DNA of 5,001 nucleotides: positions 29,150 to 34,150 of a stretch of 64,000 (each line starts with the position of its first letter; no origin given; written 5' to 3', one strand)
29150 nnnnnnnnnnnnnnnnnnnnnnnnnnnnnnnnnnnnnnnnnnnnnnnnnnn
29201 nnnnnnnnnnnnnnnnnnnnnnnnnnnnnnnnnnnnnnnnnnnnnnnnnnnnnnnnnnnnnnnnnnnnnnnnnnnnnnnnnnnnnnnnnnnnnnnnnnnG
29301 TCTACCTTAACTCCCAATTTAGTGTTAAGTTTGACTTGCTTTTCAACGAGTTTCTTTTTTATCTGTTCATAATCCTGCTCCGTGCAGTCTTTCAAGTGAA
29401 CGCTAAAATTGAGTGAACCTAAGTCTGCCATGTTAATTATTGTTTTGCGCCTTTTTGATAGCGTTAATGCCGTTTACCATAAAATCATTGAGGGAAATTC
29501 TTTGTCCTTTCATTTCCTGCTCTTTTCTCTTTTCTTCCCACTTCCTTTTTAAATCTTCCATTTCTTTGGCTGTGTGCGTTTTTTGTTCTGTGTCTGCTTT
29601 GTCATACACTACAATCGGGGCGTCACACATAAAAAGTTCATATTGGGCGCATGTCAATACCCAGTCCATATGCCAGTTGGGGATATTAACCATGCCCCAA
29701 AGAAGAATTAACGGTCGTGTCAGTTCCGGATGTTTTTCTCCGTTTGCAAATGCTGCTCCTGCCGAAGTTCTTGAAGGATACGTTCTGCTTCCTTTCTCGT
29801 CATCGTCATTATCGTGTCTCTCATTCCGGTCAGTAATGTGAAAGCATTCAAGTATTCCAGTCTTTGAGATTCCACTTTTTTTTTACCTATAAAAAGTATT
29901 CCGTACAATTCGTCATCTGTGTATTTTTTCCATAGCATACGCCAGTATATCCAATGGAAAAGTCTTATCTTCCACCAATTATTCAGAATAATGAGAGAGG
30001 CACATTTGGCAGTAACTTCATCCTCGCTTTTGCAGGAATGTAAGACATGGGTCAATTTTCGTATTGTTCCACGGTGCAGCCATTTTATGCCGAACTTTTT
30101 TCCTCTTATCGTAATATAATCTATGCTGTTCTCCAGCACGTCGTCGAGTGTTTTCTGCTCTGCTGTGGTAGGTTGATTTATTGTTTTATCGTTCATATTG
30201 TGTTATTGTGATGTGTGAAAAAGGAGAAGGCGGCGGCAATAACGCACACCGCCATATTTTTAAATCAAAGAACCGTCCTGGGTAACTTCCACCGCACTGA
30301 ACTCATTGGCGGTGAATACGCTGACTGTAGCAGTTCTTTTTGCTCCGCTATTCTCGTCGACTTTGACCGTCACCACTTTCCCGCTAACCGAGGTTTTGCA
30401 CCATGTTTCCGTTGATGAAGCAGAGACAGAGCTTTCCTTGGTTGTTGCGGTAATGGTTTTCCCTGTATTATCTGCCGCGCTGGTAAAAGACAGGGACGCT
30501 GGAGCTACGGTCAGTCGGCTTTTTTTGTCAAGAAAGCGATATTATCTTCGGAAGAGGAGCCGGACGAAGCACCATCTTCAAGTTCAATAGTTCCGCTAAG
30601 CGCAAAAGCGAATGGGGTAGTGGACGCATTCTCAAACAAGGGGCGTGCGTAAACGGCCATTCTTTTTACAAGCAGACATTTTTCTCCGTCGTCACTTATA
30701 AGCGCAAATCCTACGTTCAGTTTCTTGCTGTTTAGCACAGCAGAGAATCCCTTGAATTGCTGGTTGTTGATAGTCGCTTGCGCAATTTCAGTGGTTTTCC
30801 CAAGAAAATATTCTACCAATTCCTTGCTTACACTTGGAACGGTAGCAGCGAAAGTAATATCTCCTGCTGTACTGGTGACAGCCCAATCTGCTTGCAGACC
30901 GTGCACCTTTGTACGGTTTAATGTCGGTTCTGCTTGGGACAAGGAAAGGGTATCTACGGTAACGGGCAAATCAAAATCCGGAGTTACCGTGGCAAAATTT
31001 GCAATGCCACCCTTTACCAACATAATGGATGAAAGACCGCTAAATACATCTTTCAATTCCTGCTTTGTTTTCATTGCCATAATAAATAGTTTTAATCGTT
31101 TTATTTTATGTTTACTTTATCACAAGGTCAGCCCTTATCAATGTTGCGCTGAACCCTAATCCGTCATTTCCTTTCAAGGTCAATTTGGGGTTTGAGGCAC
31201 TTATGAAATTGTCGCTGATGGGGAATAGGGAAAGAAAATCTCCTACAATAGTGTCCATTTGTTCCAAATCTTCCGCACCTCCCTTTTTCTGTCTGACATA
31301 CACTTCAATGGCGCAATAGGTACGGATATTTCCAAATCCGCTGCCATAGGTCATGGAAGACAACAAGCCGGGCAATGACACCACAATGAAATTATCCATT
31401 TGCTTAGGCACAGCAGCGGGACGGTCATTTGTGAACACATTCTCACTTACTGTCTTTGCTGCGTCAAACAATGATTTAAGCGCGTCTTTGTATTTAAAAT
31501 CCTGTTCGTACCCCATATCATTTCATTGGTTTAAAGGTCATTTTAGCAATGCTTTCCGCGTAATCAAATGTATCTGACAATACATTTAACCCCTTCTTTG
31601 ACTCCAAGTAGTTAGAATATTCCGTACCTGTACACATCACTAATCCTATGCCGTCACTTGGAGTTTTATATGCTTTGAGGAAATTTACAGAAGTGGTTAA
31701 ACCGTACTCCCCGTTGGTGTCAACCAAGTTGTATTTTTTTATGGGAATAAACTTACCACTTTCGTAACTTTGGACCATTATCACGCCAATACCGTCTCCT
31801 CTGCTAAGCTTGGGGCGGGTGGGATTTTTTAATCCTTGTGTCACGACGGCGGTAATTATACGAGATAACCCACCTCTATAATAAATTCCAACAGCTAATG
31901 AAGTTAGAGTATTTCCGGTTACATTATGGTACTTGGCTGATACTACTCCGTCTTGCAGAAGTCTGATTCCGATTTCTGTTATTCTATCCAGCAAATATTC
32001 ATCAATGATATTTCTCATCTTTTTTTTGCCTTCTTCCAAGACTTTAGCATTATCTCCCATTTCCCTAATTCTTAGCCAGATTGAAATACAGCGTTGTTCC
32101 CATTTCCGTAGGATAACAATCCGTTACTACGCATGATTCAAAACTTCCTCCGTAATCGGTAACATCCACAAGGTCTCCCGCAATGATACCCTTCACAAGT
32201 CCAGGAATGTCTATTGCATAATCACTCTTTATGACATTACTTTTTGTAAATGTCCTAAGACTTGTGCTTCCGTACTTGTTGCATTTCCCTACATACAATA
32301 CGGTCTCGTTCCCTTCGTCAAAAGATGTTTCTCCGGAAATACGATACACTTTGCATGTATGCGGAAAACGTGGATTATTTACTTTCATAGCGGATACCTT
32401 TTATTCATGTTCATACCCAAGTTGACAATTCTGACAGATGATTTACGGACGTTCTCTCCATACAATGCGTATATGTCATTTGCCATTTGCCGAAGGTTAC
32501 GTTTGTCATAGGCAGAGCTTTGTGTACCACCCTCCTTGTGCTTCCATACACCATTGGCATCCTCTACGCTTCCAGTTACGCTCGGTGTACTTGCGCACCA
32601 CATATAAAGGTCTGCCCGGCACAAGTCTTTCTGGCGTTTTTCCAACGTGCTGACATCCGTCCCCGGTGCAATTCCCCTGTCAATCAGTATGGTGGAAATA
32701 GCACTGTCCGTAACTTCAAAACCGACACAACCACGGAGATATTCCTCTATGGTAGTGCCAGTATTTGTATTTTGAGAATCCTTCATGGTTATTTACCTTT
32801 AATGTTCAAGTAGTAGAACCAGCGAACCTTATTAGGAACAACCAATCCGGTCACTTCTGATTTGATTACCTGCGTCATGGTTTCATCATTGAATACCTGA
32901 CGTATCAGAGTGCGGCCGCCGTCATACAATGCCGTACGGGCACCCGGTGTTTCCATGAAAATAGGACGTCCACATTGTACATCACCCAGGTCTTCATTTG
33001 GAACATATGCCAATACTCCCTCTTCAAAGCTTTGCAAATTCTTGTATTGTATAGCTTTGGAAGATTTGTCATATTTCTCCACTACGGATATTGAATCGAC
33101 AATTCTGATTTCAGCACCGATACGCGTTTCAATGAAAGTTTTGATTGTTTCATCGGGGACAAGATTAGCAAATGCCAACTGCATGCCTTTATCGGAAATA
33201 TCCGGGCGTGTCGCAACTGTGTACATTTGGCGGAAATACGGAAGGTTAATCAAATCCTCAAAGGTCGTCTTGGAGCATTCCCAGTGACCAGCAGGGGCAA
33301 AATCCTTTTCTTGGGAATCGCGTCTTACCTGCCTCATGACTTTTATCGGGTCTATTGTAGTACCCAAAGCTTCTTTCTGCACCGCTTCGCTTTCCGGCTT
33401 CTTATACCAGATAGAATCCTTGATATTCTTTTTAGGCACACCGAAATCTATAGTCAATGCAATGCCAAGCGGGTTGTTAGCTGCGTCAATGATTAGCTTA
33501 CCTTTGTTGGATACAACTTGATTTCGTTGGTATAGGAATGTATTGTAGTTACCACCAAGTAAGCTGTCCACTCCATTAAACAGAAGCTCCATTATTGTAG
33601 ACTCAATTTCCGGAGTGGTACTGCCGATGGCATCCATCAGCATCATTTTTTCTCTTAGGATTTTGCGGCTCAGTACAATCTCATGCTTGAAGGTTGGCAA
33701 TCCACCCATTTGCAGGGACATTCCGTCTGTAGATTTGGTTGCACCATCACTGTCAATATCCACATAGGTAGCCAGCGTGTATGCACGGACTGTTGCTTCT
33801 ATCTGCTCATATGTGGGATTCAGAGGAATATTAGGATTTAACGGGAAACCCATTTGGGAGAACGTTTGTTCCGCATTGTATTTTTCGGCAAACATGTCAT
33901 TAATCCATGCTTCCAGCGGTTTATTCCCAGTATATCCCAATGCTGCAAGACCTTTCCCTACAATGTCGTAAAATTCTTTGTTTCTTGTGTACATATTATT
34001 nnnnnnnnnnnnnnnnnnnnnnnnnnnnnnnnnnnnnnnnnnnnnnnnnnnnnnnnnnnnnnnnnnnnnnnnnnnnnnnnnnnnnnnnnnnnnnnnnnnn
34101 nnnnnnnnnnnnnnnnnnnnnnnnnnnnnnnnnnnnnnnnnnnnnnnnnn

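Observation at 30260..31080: Major tail protein carries an in-register A AAA AAA -1 slippery site that would add an Ig/BACON-like domain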

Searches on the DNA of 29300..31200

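Call 71: search_rna_families(source=window, start=29300, end=31200, threshold=evalue, max_evalue=1)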
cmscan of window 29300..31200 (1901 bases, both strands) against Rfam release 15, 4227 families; matches with E-value up to 1: 0.
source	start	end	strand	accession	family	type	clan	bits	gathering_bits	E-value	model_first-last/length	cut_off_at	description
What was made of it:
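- On Programmed -1 ribosomal frameshift site: No Rfam match (call 71).
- There is no Rfam match (call 71).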

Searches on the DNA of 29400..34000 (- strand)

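Call 9: search_dna_similar(query=window:29400-34000:-, collection=phages, mode=near)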
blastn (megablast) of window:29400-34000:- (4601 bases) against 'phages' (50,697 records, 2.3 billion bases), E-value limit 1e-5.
No match.

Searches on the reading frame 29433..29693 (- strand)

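Call 6: search_protein_families(library=pfam, max_evalue=1, proteins=[window:29433-29693:-])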
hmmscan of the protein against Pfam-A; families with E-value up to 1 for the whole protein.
window:29433-29693:- (86 aa): 2 families
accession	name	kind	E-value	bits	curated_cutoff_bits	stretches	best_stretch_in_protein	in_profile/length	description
PF03959.19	FSH1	-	0.035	14.2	21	1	14-65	32-86/211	Serine hydrolase (FSH1)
PF11736.14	DUF3299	-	0.12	12.9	22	1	35-74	21-60/139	Protein of unknown function (DUF3299)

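Call 7: search_protein_families(library=phrogs, max_evalue=0.01, proteins=[window:29433-29693:-])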
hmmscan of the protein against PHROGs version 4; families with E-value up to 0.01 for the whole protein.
window:29433-29693:- (86 aa): 0 families

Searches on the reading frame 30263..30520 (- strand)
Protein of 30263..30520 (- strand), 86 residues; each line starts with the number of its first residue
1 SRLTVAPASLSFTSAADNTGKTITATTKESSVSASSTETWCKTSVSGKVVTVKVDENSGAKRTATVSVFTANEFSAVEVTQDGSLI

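Call 6: search_protein_families(library=pfam, max_evalue=1, proteins=[window:30263-30520:-])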
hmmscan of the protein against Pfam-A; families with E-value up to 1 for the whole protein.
seq(86 aa): 0 families

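Call 7: search_protein_families(library=phrogs, max_evalue=0.01, proteins=[window:30263-30520:-])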
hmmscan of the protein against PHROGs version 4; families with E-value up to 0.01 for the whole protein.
seq(86 aa): 1 family
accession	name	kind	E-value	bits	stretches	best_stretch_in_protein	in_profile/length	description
phrog_23843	-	unknown function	0.0094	16.7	0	13-80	51-118/200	-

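Call 40: search_solved_structures(query=window:30263-30520:-, max_evalue=10, show_alignments=2)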
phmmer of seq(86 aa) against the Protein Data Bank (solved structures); distinct sequences matched with E-value up to 10: 5.
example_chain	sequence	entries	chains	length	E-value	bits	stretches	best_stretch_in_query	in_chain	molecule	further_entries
7qle_A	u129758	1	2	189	0.019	18.4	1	4-68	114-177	S-layer protein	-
7qld_B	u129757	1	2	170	0.021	18.3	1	4-68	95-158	S-layer protein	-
9rpl_A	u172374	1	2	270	0.043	17.3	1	4-73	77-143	S-layer protein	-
2zbj_A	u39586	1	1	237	0.86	13.2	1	31-78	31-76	Lectin alpha chain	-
7jg2_E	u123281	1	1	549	4.2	11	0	17-54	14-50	Polymeric immunoglobulin receptor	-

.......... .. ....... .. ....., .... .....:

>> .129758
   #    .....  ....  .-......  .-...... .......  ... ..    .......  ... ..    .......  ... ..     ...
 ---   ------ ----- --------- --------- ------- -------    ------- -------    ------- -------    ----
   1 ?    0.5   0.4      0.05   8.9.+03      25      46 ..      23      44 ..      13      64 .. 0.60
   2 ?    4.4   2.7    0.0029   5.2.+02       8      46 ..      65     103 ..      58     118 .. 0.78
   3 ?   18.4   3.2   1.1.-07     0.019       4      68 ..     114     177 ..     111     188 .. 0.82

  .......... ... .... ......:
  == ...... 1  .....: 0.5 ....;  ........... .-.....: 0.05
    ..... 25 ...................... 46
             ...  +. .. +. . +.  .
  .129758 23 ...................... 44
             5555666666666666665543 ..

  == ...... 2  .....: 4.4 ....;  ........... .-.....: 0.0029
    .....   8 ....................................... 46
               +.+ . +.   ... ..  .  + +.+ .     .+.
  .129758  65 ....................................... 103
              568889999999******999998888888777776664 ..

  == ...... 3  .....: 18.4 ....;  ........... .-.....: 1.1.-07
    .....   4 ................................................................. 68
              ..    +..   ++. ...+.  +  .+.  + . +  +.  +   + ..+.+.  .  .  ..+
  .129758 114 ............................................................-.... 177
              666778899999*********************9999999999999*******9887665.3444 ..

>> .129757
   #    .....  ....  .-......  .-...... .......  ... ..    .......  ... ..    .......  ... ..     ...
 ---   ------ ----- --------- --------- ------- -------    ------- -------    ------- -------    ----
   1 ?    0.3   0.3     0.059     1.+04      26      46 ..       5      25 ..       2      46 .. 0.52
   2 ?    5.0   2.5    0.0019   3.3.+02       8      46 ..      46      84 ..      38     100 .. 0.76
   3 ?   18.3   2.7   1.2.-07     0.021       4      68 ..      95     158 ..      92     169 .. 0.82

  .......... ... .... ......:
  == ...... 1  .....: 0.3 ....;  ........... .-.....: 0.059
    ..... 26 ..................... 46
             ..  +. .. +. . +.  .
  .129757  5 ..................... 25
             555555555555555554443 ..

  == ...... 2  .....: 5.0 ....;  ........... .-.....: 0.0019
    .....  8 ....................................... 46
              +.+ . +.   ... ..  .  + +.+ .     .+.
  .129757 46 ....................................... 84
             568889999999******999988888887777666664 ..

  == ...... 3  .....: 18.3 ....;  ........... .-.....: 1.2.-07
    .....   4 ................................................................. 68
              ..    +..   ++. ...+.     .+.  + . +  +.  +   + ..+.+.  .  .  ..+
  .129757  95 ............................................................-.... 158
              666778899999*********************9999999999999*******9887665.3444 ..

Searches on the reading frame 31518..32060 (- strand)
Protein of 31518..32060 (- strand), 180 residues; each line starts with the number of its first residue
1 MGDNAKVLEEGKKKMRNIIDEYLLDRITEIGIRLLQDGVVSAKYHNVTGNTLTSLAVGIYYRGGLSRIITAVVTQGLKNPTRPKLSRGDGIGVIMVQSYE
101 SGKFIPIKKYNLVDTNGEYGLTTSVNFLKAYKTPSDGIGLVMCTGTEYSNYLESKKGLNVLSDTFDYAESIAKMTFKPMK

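Call 6: search_protein_families(library=pfam, max_evalue=1, proteins=[window:31518-32060:-])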
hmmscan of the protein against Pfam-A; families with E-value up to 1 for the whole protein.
window:31518-32060:- (180 aa): 0 families

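Call 7: search_protein_families(library=phrogs, max_evalue=0.01, proteins=[window:31518-32060:-])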
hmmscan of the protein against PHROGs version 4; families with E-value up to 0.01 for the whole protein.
window:31518-32060:- (180 aa): 1 family
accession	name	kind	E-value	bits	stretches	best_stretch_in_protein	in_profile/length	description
phrog_5377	-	unknown function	1.9e-08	35.4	1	16-177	20-141/147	-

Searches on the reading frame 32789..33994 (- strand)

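Call 6: search_protein_families(library=pfam, max_evalue=1, proteins=[window:32789-33994:-])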
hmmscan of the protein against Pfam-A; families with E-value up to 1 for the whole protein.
window:32789-33994:- (401 aa): 0 families

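Call 7: search_protein_families(library=phrogs, max_evalue=0.01, proteins=[window:32789-33994:-])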
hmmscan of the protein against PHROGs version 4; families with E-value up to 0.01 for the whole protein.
window:32789-33994:- (401 aa): 1 family
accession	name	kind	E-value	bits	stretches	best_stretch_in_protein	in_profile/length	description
phrog_29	-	head and packaging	1.7e-15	58.2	1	61-398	63-358/439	major head protein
